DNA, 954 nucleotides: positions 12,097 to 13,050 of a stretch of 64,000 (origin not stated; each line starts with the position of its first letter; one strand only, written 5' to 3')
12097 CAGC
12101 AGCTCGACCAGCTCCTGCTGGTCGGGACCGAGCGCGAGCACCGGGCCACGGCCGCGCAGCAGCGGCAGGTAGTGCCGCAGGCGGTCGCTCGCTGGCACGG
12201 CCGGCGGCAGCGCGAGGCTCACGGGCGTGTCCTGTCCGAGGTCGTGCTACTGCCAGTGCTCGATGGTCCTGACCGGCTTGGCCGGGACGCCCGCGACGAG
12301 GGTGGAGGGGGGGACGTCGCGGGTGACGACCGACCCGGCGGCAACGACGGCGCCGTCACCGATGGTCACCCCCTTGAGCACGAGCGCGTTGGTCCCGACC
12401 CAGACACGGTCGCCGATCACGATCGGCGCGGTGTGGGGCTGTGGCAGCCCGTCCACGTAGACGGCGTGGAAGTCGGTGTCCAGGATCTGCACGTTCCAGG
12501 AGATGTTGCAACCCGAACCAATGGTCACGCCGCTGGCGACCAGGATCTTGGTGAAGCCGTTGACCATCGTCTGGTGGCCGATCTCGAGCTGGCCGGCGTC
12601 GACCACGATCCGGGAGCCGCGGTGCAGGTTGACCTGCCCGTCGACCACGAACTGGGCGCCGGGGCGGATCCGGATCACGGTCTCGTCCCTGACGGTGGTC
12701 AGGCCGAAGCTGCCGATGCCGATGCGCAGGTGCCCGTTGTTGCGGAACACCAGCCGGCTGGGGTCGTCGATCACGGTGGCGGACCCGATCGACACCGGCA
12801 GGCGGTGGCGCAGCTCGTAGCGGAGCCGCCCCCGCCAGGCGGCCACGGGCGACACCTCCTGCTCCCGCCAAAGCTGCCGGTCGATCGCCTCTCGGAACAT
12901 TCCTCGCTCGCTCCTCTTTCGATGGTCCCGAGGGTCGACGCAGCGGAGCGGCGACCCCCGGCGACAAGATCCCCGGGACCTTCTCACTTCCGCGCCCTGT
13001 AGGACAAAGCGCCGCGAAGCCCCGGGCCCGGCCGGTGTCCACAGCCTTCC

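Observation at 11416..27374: Duplicated module of a C-extended SAM methyltransferase plus a 691-aa GT-C membrane glycosyltransferase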

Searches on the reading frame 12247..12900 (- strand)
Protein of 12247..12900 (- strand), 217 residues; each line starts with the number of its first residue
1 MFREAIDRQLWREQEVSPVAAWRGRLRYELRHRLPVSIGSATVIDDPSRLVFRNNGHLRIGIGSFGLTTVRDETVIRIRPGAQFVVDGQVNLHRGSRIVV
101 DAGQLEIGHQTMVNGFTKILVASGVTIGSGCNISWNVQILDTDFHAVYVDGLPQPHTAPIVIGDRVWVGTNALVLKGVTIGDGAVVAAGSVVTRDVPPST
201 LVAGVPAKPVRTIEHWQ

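Call 7: search_protein_families(library=pfam, proteins=[window:12247-12900:-], max_evalue=1)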
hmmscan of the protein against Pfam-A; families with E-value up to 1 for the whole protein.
window:12247-12900:- (217 aa): 4 families
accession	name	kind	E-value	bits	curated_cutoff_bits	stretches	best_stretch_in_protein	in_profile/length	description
PF00132.30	Hexapep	-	7.7e-11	41.6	27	1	160-194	2-36/36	Bacterial transferase hexapeptide (six repeats)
PF14602.12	Hexapep_2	-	4.2e-10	39.6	27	1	159-194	1-34/34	Hexapeptide repeat of succinyl-transferase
PF25084.1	LbH_EIF2B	-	0.00034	21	54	1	89-190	9-103/105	EIF2B subunit epsilon LbH domain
PF10162.14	G8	-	0.1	13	22.9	1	73-129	11-68/124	G8 domain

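Call 8: search_protein_families(library=ncbifam, proteins=[window:12247-12900:-], max_evalue=1)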
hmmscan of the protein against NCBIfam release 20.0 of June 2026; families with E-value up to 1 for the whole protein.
window:12247-12900:- (217 aa): 52 families (the best 25 are shown)
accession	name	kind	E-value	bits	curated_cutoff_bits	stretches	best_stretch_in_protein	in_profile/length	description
TIGR03532.1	DapD_Ac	equivalog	1.2e-21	77.4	231.75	1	75-215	86-216/231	2,3,4,5-tetrahydropyridine-2,6-dicarboxylate N-acetyltransferase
NF007240.0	PRK09677.1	equivalog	2e-19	69.8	243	1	99-215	60-186/192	putative lipopolysaccharide biosynthesis O-acetyl transferase WbbJ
NF007076.0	PRK09527.1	equivalog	1.4e-17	63.7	347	1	105-214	76-186/203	galactoside O-acetyltransferase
TIGR03308.1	phn_thr-fam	hypoth_equivalog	7.7e-17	61.8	201.65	1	158-211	107-160/204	phosphonate metabolim protein, transferase hexapeptide repeat family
NF058585.1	HptprglPActTf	PfamEq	2.1e-16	59.9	300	1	160-214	107-161/172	heptaprenylglyceryl phosphate O-acetyltransferase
NF007797.0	PRK10502.1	subfamily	2.2e-16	60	192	1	104-212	72-178/183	WcaF family extracellular polysaccharide biosynthesis acetyltransferase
TIGR03570.1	NeuD_NnaD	subfamily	9.1e-16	58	160.8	1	160-208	154-202/202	NeuD/PglB/VioB family sugar acetyltransferase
NF000311.1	Vat_ABCDEFH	equivalog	3.7e-15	56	300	1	135-211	86-162/201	Vat family streptogramin A O-acetyltransferase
NF007499.0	PRK10092.1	equivalog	9.4e-15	54.9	314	1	108-211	77-181/183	maltose O-acetyltransferase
NF000504.1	stregram_VatH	exception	1.1e-14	54.9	475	1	130-211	90-169/216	streptogramin A O-acetyltransferase Vat(H)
NF033468.1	stregram_VatI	exception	1.9e-14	53.9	415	1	105-211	60-164/208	streptogramin A O-acetyltransferase Vat(I)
NF000490.1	chloram_CatB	equivalog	8.4e-14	51.4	350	1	159-211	110-162/210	type B chloramphenicol O-acetyltransferase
TIGR04008.1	WcaF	equivalog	1.3e-12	48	326.3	2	157-211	122-176/180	colanic acid biosynthesis acetyltransferase WcaF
NF000020.1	stregram_VatE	exception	1.6e-12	47.5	450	1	134-208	90-164/214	streptogramin A O-acetyltransferase Vat(E)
NF041874.1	EPS_EpsC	equivalog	2.1e-12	47.1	150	1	105-211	62-165/168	serine O-acetyltransferase EpsC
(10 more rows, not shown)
